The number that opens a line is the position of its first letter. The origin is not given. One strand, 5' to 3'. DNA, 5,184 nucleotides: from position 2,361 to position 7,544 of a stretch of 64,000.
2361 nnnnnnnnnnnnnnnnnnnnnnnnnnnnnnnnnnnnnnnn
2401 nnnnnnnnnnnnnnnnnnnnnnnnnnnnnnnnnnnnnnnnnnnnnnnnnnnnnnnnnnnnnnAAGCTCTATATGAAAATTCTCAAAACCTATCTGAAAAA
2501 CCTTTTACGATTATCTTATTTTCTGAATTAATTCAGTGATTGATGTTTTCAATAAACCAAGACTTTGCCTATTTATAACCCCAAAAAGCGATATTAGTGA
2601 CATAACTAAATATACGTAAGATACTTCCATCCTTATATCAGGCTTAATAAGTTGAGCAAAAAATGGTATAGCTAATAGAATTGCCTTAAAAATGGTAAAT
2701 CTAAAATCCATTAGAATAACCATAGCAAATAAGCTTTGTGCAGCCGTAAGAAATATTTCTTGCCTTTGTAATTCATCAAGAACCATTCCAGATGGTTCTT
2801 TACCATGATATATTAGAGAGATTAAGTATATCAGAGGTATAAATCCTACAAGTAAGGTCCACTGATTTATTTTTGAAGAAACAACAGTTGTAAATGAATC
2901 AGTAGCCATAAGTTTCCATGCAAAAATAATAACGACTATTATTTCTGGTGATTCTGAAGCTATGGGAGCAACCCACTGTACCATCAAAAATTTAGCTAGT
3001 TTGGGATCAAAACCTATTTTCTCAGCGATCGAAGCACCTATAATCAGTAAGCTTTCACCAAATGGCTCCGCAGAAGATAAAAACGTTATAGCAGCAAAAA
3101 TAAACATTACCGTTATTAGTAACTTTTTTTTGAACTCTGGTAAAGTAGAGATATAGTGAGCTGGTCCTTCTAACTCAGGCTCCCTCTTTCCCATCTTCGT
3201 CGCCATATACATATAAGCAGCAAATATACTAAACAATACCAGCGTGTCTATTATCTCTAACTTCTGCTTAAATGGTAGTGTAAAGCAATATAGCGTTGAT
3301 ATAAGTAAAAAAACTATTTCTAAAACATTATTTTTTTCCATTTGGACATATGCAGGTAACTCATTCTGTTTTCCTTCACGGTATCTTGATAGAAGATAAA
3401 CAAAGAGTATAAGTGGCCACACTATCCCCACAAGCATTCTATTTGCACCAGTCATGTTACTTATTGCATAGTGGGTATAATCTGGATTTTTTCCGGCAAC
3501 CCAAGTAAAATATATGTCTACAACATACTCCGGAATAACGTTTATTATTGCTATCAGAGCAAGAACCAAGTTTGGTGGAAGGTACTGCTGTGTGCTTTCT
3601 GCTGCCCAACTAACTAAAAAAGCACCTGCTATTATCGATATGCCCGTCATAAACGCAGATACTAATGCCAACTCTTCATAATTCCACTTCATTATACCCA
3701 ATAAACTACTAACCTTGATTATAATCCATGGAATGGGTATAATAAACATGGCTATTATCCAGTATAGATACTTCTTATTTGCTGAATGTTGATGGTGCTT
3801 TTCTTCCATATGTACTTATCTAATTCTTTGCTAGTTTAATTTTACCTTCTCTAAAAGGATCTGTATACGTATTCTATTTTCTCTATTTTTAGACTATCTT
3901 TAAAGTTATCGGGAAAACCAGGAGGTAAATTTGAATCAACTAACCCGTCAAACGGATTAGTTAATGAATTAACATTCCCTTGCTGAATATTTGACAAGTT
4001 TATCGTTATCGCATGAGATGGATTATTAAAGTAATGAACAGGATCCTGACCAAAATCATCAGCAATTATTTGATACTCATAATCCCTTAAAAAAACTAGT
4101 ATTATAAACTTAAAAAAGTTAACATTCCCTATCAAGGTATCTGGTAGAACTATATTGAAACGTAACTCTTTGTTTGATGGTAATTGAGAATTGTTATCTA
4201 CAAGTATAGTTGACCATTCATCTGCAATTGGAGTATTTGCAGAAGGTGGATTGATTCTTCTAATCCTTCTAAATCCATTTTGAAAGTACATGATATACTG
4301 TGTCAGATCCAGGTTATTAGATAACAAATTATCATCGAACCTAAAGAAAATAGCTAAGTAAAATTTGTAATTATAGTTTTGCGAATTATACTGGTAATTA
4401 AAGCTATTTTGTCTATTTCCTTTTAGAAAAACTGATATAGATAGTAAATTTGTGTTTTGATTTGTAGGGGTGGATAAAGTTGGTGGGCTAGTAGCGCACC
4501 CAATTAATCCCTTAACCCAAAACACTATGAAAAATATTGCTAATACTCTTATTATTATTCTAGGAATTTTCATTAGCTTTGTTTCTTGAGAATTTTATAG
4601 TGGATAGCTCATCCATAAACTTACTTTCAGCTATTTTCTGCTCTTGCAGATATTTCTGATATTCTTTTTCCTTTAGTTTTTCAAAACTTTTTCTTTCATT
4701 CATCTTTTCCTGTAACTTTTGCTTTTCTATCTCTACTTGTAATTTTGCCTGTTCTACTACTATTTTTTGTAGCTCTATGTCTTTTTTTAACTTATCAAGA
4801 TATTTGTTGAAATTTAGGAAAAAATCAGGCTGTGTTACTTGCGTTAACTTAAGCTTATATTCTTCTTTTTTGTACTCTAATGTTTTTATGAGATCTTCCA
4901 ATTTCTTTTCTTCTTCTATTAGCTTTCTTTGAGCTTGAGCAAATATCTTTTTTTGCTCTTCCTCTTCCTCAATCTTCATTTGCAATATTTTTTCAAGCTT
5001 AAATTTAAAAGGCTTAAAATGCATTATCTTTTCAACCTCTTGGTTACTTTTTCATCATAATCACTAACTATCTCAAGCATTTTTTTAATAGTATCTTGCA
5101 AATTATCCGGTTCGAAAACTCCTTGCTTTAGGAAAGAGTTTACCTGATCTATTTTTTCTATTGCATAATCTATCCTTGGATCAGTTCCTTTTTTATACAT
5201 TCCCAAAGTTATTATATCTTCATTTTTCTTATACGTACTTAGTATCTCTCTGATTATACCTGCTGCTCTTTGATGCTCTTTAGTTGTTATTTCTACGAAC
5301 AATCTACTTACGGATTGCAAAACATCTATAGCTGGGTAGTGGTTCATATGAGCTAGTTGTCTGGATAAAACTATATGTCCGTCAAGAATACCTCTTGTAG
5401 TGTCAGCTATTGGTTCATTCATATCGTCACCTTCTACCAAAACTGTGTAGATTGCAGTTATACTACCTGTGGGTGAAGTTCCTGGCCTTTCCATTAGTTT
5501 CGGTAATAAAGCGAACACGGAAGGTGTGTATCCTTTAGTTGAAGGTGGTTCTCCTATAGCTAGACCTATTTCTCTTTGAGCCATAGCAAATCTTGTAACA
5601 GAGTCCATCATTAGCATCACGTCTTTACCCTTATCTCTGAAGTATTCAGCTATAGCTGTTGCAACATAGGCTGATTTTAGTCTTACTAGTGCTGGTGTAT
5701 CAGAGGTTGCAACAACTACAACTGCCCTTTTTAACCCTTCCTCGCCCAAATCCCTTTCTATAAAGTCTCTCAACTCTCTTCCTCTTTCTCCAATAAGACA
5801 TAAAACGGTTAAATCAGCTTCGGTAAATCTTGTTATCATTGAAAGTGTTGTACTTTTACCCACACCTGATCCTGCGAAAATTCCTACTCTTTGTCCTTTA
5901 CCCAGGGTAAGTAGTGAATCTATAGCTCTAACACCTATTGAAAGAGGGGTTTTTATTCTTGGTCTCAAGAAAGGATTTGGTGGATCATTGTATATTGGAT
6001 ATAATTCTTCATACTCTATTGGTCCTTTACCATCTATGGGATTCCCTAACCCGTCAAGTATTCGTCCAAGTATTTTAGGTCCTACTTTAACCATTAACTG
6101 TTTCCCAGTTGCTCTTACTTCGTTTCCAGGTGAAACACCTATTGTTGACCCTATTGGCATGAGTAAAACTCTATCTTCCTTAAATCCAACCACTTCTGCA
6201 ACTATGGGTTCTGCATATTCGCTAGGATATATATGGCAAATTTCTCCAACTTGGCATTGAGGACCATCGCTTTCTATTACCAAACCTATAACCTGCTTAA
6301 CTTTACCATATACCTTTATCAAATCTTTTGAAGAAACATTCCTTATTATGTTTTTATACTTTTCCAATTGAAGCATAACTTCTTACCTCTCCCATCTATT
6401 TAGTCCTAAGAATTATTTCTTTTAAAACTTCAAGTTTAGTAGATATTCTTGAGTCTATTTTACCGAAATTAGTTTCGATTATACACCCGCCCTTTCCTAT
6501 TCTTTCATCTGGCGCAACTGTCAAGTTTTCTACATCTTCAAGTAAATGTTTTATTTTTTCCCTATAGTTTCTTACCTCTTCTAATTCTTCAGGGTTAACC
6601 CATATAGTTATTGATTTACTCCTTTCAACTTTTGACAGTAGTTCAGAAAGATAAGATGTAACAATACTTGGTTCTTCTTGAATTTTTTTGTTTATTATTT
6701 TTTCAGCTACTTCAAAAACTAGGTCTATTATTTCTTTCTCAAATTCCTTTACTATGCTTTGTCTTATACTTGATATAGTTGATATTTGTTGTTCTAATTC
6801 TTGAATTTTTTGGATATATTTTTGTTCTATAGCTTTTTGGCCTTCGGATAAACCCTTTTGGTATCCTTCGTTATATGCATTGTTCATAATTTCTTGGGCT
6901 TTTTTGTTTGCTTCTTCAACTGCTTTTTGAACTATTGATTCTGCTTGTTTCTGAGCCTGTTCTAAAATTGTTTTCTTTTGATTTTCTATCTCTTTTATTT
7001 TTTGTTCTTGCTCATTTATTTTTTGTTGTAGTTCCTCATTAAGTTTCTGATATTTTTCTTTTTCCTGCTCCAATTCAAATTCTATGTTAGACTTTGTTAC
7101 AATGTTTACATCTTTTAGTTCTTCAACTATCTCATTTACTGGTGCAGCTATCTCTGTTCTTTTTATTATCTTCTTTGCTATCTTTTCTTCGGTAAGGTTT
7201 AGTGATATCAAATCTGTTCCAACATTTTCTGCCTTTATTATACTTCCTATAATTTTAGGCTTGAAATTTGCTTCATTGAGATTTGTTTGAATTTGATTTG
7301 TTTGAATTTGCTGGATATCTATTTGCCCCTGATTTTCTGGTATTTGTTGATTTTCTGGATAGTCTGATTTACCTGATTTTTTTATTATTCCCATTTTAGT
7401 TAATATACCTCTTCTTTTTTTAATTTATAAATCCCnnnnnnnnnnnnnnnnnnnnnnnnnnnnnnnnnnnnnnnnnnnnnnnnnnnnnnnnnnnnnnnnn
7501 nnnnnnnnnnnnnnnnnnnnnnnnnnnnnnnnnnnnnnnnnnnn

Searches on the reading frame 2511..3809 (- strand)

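Call 18: search_protein_families(library=pfam, proteins=[window:2511-3809:-], max_evalue=0.001)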
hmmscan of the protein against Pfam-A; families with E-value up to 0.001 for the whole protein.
window:2511-3809:- (432 aa): 1 family
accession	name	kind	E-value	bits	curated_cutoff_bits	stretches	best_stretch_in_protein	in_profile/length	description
PF01699.29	Na_Ca_ex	-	2.2e-18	67.1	24.9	2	49-204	3-150/151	Sodium/calcium exchanger protein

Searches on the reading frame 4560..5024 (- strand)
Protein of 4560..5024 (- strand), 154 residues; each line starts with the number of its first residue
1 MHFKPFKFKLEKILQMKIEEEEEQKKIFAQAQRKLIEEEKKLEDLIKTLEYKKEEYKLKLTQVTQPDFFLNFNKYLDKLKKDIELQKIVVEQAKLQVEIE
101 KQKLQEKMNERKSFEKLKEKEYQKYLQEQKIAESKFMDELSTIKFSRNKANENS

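Call 18: search_protein_families(library=pfam, proteins=[window:4560-5024:-], max_evalue=0.001)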
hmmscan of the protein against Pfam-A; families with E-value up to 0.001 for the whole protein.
window:4560-5024:- (154 aa): 2 families
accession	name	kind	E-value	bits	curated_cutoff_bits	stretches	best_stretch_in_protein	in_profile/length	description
PF02050.21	FliJ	-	7.5e-18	65.4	28.4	1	22-145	1-123/123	Flagellar FliJ protein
PF16789.10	YscO-like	-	1.1e-05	25.9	27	0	7-149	3-159/161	YscO-like protein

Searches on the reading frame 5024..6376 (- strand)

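Call 18: search_protein_families(library=pfam, proteins=[window:5024-6376:-], max_evalue=0.001)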
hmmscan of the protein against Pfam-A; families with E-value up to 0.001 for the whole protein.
window:5024-6376:- (450 aa): 4 families
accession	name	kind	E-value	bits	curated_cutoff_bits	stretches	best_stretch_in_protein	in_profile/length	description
PF00006.31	ATP-synt_ab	-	4.1e-90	301.5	29.5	1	148-357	1-213/213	ATP synthase alpha/beta family, nucleotide-binding domain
PF18269.6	T3SS_ATPase_C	-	5.2e-25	87.5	22.7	1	364-434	1-71/72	T3SS EscN ATPase C-terminal domain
PF02874.29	ATP-synt_ab_N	-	5.7e-11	43.2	20.9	1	26-91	1-69/69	ATP synthase alpha/beta family, beta-barrel domain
PF00005.33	ABC_tran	-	0.0004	21.4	25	0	156-187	6-37/137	ABC transporter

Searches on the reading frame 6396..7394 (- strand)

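Call 18: search_protein_families(library=pfam, proteins=[window:6396-7394:-], max_evalue=0.001)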
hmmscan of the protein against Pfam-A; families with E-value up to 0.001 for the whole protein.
window:6396-7394:- (332 aa): 1 family
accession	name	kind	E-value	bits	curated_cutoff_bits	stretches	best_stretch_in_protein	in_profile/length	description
PF02108.21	FliH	-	1.1e-24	87.2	24.1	1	195-322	2-126/128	Flagellar assembly protein FliH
